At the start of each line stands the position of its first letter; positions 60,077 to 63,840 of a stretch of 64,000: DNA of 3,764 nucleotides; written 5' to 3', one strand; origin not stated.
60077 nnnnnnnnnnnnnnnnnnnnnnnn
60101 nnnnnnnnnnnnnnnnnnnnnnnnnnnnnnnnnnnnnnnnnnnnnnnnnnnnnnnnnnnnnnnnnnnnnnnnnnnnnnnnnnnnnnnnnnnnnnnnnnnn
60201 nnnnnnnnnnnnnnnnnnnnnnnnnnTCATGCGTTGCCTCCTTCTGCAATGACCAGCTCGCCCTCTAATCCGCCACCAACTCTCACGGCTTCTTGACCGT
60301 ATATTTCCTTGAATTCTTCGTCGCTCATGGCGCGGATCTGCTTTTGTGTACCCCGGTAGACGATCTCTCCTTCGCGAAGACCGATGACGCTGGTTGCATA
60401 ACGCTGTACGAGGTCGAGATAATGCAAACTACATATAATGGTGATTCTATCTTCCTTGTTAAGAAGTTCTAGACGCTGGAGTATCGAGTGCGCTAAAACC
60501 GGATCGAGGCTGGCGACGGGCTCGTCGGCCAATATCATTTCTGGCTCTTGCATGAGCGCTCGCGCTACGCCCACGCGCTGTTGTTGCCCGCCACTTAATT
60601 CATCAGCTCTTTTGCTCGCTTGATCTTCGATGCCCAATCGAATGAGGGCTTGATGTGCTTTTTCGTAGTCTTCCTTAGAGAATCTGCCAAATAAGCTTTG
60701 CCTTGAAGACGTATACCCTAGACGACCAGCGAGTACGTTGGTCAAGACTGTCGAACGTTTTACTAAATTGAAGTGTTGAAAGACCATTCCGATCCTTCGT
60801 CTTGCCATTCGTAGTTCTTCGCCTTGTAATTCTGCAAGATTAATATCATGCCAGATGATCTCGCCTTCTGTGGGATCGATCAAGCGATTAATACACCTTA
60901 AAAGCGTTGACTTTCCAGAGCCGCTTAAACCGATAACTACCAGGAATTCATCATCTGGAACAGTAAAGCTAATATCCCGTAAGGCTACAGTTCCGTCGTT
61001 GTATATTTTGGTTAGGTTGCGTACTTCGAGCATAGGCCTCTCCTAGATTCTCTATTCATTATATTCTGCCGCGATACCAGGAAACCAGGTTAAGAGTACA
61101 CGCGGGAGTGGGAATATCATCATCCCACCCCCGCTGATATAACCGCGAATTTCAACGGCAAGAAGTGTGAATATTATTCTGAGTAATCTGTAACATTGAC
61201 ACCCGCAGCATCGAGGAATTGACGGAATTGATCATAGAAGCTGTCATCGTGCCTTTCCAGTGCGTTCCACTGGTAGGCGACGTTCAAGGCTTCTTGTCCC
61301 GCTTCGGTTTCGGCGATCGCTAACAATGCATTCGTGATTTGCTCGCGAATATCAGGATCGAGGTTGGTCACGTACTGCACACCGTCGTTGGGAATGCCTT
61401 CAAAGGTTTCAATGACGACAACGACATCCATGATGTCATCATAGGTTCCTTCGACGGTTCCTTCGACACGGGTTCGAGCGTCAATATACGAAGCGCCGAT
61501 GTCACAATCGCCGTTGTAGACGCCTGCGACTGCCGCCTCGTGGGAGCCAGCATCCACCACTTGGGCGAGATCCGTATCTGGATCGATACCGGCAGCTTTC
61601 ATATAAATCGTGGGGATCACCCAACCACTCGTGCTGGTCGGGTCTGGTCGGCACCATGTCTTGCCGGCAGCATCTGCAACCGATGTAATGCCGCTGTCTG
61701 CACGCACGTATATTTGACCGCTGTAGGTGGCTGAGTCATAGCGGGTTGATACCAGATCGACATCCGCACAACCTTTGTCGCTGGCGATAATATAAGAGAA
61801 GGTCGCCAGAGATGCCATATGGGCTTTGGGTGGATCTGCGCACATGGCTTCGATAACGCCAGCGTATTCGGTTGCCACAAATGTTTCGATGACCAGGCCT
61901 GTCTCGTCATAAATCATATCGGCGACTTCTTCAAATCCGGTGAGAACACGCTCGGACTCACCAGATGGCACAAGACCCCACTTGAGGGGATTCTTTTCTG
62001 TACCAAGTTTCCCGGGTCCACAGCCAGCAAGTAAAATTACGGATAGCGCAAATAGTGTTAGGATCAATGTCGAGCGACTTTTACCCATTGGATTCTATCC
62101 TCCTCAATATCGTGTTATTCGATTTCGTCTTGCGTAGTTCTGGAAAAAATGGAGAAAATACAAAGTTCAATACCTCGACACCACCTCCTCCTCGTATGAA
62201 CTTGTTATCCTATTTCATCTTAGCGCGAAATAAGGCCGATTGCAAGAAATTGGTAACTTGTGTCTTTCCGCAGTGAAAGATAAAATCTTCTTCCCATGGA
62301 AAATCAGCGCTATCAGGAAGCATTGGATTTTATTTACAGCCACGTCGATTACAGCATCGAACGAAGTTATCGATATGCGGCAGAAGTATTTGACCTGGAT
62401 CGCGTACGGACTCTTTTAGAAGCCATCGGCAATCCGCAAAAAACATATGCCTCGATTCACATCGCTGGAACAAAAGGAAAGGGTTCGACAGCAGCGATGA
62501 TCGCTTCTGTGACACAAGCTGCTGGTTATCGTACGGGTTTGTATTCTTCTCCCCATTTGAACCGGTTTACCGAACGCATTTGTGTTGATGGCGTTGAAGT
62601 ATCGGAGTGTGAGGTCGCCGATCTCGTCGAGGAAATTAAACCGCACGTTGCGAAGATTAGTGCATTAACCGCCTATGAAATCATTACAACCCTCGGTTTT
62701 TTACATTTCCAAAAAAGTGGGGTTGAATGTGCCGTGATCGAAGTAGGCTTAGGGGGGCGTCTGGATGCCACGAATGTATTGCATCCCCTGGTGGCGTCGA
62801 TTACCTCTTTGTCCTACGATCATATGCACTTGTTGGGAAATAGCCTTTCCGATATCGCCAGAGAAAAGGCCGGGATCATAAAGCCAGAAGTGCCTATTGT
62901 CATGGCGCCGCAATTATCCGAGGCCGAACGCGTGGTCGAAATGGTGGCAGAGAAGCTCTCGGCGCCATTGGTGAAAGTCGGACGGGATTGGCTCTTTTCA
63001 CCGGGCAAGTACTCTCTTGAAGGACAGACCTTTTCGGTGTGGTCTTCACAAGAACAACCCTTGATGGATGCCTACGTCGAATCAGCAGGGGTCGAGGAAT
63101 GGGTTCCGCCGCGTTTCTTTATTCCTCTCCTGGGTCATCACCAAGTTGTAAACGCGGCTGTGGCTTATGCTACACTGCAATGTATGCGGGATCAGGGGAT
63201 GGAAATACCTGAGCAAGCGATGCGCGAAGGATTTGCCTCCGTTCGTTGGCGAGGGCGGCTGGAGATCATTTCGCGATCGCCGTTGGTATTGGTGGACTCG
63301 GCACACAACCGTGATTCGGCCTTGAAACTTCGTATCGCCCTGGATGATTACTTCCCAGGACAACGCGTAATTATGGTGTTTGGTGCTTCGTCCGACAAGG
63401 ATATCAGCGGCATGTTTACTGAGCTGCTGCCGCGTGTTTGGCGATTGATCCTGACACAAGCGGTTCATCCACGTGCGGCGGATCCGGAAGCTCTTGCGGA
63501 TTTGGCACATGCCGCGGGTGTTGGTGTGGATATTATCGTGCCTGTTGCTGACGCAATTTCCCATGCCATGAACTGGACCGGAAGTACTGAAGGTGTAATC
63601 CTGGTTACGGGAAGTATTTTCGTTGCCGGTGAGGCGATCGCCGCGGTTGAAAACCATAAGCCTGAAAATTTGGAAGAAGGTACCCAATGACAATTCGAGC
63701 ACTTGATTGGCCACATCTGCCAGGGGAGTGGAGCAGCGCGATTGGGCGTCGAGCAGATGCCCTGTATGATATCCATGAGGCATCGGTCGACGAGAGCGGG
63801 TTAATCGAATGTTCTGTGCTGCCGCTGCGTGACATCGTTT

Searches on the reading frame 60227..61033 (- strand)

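Call 57: search_protein_families(library=pfam, proteins=[window:60227-61033:-], max_evalue=0.00001)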
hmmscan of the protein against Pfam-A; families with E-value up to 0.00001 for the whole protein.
window:60227-61033:- (268 aa): 2 families
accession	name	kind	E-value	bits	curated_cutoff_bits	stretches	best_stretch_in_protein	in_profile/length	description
PF00005.33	ABC_tran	-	2.8e-36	125.6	25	1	18-174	1-137/137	ABC transporter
PF13304.12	AAA_21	-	2.1e-07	31.7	27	0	30-53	1-24/304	AAA domain, putative AbiEii toxin, Type IV TA system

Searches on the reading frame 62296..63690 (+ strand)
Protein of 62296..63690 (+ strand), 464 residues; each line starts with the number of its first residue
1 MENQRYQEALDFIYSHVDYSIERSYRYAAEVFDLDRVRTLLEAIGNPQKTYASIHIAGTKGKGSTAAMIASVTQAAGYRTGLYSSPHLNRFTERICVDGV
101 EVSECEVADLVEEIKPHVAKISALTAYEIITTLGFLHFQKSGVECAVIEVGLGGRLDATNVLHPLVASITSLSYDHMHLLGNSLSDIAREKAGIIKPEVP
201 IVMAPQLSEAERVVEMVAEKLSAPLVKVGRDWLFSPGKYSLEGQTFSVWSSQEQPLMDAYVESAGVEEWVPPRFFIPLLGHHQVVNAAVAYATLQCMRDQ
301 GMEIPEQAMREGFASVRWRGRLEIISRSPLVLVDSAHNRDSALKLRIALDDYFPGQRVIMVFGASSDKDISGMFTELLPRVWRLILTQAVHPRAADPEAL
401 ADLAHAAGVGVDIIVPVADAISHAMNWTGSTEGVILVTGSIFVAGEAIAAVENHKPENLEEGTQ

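Call 57: search_protein_families(library=pfam, proteins=[window:62296-63690:+], max_evalue=0.00001)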
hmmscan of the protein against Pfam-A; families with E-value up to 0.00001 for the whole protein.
window:62296-63690:+ (464 aa): 2 families
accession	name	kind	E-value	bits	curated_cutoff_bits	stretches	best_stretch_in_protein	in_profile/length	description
PF02875.26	Mur_ligase_C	-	9.9e-18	65.6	28.4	1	320-440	1-126/127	Mur ligase, glutamate ligase domain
PF08245.18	Mur_ligase_M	-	3.5e-11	43.9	24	1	56-293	1-199/200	Mur ligase middle domain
